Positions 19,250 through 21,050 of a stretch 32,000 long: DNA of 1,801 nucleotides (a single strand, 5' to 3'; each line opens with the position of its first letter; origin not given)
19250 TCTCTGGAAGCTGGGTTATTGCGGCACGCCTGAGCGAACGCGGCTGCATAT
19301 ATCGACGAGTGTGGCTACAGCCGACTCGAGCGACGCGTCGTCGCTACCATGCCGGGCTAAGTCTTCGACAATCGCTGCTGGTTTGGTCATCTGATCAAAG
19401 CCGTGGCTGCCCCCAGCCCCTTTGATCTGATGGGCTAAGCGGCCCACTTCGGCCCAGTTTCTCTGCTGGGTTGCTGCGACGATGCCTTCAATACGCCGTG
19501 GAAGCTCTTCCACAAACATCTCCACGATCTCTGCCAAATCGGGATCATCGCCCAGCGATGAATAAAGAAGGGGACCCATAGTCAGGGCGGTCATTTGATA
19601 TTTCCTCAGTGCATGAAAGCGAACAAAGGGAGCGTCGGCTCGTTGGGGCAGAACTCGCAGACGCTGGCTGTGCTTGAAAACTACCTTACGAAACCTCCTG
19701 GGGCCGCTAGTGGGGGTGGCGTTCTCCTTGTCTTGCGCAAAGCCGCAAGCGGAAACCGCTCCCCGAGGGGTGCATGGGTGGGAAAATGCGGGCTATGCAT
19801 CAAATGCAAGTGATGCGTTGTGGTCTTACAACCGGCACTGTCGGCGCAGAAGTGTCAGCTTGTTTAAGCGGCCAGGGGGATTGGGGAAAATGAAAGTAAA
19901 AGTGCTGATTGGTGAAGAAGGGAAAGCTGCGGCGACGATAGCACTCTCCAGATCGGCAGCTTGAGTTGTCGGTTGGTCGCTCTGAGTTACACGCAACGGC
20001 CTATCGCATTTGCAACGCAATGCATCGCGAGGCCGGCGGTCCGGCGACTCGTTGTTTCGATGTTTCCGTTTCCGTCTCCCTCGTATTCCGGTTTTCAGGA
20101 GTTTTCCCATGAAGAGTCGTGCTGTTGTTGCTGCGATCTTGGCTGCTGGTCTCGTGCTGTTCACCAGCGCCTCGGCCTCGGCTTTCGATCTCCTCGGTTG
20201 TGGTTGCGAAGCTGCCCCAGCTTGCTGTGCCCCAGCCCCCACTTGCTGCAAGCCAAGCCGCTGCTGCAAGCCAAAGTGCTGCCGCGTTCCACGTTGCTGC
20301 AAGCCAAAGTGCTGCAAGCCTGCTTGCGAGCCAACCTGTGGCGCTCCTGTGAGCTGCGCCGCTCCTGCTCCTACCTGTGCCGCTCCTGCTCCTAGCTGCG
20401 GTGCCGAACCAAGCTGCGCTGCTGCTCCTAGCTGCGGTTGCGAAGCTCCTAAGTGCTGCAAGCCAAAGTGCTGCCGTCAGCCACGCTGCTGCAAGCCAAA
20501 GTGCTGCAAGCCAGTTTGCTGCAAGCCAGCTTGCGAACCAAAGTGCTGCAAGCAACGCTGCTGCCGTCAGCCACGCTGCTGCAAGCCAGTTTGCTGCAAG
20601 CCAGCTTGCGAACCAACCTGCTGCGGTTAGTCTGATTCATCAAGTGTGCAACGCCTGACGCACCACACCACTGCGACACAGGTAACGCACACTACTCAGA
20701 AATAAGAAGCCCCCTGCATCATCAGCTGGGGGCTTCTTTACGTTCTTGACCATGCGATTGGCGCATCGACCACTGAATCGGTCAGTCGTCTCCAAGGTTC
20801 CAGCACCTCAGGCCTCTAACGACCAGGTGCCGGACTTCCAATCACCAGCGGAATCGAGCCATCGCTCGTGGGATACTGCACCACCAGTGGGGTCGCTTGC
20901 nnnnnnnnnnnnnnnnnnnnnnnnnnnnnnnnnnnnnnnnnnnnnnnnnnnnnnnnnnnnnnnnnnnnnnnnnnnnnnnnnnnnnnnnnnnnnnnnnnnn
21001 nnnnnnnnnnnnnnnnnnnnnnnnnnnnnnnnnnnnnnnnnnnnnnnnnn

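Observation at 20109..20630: Exported protein of about 30% cysteine built from CC-K-P-x pentads, convergent with mammalian keratin-associated proteins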

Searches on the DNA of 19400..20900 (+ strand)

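Call 33: search_rna_families(source=window, start=19400, end=20900, threshold=evalue, max_evalue=1)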
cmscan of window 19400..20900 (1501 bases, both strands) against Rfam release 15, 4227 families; matches with E-value up to 1: 2.
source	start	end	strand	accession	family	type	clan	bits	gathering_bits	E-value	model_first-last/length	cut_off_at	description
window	20640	20741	+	RF00506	Thr_leader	Cis-reg; leader;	-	24.8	55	0.054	1-118/118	no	Threonine operon leader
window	19883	19932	+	RF01139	sR2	Gene; snRNA; snoRNA; CD-box;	-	20.5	42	0.073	1-57/57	no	Small nucleolar RNA sR2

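Call 60: build_rna_model(alignment_id=A3, structure=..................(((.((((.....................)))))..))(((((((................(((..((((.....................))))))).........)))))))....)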
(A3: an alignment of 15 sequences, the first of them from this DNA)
Model R1 built from alignment A3 (15 sequences, 136 columns); structure: as given.
model positions 116; base pairs 21; branch points 1; effective number of sequences 4.36; information 0.59 bits per position. Calibrated on 0.2 Mb of random sequence (short: E-values are rough).
structure used (alignment columns):
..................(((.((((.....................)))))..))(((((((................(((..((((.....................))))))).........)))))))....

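Call 61: search_with_rna_model(model_id=R1, sources=[window, L001, L004, L005, L006, L007, L008, L009, L010, L011, L012, L013, L014, L015, L016, L017, L018, L019, L048, L055, L060, L079, L143, L144, L145, L146], make_alignment=true, max_evalue=0.01)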
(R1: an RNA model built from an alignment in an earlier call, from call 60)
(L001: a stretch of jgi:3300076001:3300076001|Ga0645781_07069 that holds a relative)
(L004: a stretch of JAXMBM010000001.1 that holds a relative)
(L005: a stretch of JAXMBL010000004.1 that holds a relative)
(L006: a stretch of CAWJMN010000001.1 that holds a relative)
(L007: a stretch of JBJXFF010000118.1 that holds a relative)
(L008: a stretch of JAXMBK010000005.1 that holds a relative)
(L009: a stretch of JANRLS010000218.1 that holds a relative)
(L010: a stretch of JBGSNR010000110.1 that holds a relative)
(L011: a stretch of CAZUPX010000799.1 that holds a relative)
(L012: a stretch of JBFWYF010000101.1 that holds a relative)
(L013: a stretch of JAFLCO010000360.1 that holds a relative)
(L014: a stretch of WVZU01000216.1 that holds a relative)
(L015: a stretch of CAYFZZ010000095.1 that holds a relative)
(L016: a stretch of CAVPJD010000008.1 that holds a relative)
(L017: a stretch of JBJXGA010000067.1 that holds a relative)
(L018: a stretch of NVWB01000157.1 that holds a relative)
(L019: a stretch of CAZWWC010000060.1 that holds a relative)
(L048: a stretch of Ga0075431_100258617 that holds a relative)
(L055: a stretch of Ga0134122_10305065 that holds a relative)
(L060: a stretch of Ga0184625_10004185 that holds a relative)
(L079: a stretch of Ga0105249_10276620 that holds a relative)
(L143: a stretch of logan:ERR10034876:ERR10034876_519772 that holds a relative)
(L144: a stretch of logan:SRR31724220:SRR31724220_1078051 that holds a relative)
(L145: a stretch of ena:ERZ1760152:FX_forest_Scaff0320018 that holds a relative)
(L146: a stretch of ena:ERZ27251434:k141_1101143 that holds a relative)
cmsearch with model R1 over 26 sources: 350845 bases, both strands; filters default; matches with E-value up to 0.01: 16.
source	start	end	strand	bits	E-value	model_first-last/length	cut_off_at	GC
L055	813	923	-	116.9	2.5e-25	1-116/116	no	0.61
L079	712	822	+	116.9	2.5e-25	1-116/116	no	0.61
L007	9836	9945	+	113.6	1.5e-24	1-116/116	no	0.63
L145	3380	3489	+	111.3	5.4e-24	1-116/116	no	0.63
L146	394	507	+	105.1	1.6e-22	1-116/116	no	0.61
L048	1376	1486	-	100.3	2.2e-21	1-116/116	no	0.64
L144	1944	2058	+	97.3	1.1e-20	1-116/116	no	0.7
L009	9830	9944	+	95.3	3.3e-20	1-116/116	no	0.66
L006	9833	9948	+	89.4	8.3e-19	1-116/116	no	0.59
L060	1704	1831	-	85.6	6.5e-18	1-116/116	no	0.66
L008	9852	9962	+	78.4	3.3e-16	1-116/116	no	0.58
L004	9852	9962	+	78.4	3.4e-16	1-116/116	no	0.61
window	19934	20052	+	73.4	5.1e-15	1-116/116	no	0.6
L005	9850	9960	+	70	3.3e-14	1-116/116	no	0.59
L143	617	737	+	58.9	1.4e-11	1-116/116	no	0.55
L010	9844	9963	+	53.7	2.4e-10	1-116/116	no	0.63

Alignment A4: 16 matches aligned to the model, 142 columns, each read 5' to 3' on its own strand. Consensus structure (alignment columns), stored with it:
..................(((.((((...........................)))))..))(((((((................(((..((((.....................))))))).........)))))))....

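Call 67: search_with_rna_model(model_id=R1, sources=[L147, L148, L149, L150, L001, L011, L018], max_evalue=10, filters=off)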
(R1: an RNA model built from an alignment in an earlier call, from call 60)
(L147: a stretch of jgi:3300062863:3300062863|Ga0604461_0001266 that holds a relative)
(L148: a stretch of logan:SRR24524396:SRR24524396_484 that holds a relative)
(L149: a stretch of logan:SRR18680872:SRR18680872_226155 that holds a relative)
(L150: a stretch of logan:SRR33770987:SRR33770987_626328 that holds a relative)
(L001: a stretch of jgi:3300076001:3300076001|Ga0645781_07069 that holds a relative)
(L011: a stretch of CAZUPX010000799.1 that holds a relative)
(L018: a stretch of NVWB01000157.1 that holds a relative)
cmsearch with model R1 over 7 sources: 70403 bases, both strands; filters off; matches with E-value up to 10: 42.
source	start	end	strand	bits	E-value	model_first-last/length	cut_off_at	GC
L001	9835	9958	+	19.7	0.0056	1-116/116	no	0.57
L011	3993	4078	+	12.7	0.26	1-116/116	no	0.66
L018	2390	2447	+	9.4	1.6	1-116/116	no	0.41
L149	5838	5951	+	9.3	1.6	1-116/116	no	0.64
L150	409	522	+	9.2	1.7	1-116/116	no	0.65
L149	1450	1513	+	9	1.9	1-116/116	no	0.67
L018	6483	6570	-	8.9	2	1-116/116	no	0.43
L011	7976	8091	+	8.8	2.1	1-116/116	no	0.65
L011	9307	9373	+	8.7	2.2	1-116/116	no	0.63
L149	6617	6703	+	8.7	2.2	1-116/116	no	0.64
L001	17274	17394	+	8.2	2.8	1-116/116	no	0.62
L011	8277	8393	+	8.1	3.1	1-116/116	no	0.61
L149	4870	4978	-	8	3.3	1-116/116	no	0.65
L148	320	432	-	7.9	3.4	1-116/116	no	0.62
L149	9123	9195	-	7.9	3.5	1-116/116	no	0.62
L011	8193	8256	-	7.9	3.5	1-116/116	no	0.64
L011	2506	2571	+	7.8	3.7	1-116/116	no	0.65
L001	20231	20332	+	7.8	3.7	1-116/116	no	0.65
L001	5942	6010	+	7.5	4.3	1-116/116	no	0.68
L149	3821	3920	-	7.3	4.7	1-116/116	no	0.61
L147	5755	5821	+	7.2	5.1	1-116/116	no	0.7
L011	386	453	+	7.2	5.2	1-116/116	no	0.63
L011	3761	3858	-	7.1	5.3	1-116/116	no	0.57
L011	9303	9357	-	7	5.5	1-116/116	no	0.6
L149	9338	9393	-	6.9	5.8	1-116/116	no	0.68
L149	2626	2698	+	6.8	6.3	1-116/116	no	0.59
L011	6010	6078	-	6.8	6.4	1-116/116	no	0.67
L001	7852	7874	-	6.7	6.6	1-116/116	no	0.52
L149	4226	4323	+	6.5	7.3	1-116/116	no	0.66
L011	4658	4800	-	6.5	7.4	1-116/116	no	0.64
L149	2316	2402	+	6.4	7.7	1-116/116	no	0.74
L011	6276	6376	-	6.4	7.7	1-116/116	no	0.71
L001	10916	11031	-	6.4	7.9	1-116/116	no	0.55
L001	13402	13464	+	6.3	8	1-116/116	no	0.54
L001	7744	7837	-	6.3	8.2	1-116/116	no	0.6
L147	6457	6531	-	6.3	8.4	1-116/116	no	0.67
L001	10175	10298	-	6.2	8.6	1-116/116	no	0.61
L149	1476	1618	-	6.1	9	1-116/116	no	0.64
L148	5030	5151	-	6.1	9.4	1-116/116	no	0.57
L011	3051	3088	-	6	9.5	62-105/116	no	0.76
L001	19972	20046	+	6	9.7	1-116/116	no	0.55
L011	8636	8763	-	6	9.8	1-116/116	no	0.68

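Call 73: search_rna_families(sources=[L143, L144, L146, L048, L055, L150], threshold=evalue, max_evalue=1)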
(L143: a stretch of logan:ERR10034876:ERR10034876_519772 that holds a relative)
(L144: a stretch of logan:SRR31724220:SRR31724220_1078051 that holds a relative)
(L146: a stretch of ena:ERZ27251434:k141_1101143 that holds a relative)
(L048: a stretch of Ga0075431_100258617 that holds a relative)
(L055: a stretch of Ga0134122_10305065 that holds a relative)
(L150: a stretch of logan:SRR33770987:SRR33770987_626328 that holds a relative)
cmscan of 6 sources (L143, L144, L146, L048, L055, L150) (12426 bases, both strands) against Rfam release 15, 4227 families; matches with E-value up to 1: 2.
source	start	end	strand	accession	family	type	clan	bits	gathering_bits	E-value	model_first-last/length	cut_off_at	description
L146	794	1093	+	RF01390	isrG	Gene; sRNA;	-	17.5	100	0.32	1-279/279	no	isrG Hfq binding RNA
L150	903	987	+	RF01390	isrG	Gene; sRNA;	-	15.8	100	0.99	123-211/279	no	isrG Hfq binding RNA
